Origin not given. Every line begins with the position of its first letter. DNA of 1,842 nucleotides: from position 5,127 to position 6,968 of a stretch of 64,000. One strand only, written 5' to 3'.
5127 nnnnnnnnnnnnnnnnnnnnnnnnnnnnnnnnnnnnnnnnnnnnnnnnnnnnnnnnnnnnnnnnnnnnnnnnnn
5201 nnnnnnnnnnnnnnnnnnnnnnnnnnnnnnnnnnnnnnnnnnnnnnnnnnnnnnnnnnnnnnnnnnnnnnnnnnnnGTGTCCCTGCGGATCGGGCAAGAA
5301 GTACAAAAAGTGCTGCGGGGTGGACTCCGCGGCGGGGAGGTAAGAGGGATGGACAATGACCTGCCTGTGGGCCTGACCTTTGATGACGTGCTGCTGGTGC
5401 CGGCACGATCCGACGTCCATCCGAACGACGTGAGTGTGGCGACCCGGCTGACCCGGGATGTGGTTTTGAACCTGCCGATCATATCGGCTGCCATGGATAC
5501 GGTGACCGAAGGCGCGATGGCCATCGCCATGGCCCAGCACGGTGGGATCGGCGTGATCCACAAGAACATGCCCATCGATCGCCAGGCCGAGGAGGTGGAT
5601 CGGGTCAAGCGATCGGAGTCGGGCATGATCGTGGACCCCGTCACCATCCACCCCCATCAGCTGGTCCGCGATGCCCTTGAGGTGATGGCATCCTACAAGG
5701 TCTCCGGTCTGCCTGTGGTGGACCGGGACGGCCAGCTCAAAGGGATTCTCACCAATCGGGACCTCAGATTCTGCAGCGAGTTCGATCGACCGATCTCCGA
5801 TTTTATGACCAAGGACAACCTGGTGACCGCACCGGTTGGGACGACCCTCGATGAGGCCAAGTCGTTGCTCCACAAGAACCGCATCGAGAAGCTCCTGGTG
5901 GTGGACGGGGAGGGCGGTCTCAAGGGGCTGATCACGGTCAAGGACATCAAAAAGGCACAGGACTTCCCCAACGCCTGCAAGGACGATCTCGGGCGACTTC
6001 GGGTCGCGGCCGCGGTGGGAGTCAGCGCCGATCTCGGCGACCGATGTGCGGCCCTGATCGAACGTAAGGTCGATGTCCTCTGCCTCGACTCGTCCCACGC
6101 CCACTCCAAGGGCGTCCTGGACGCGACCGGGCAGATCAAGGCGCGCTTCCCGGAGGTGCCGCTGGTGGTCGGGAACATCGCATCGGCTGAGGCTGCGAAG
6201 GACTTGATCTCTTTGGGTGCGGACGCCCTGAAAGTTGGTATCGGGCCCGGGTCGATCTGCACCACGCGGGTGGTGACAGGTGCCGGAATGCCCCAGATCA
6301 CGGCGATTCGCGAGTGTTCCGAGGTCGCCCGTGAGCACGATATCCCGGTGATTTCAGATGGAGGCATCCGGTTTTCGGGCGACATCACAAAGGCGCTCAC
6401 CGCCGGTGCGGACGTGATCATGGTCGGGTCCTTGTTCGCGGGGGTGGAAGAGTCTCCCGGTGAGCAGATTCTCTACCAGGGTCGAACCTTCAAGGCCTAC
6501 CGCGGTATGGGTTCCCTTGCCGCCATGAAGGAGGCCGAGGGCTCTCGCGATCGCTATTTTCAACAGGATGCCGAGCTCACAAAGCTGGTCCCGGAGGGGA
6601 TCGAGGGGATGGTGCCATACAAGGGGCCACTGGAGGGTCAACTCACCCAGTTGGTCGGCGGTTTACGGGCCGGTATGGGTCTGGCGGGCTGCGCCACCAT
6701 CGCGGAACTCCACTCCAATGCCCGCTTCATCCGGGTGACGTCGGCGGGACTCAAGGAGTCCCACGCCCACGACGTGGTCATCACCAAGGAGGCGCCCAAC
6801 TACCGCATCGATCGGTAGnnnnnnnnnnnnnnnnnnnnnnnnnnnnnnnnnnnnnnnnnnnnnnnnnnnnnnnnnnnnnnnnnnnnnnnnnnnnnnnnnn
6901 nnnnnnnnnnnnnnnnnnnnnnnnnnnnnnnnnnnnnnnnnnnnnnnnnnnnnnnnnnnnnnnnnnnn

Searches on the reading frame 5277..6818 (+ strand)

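Call 78: search_protein_families(library=pfam, proteins=[window:5277-6818:+], max_evalue=0.01)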
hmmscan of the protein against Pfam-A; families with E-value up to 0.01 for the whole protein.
window:5277-6818:+ (513 aa): 8 families
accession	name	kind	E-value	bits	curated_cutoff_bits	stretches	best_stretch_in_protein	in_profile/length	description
PF00478.31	IMPDH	-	2.8e-157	523.6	25.6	1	32-498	1-345/345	IMP dehydrogenase / GMP reductase domain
PF00571.33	CBS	-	1.6e-26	92.8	24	2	117-164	5-52/57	CBS domain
PF03060.21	NMO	-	4.7e-12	46.4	28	1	247-399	92-237/331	Nitronate monooxygenase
PF01070.24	FMN_dh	-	7e-09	35.6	24.9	1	293-387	218-305/350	FMN-dependent dehydrogenase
PF00977.27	His_biosynth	-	3.7e-05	23.7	23.6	1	342-386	60-104/228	Histidine biosynthesis protein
PF01180.27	DHO_dh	-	0.0023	17.6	27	1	343-387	226-272/291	Dihydroorotate dehydrogenase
PF02310.24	B12-binding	-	0.0029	17.9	32.1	0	257-317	44-107/121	B12 binding domain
PF01645.23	Glu_synthase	-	0.0059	16.3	20.4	1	304-385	225-305/369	Conserved region in glutamate synthase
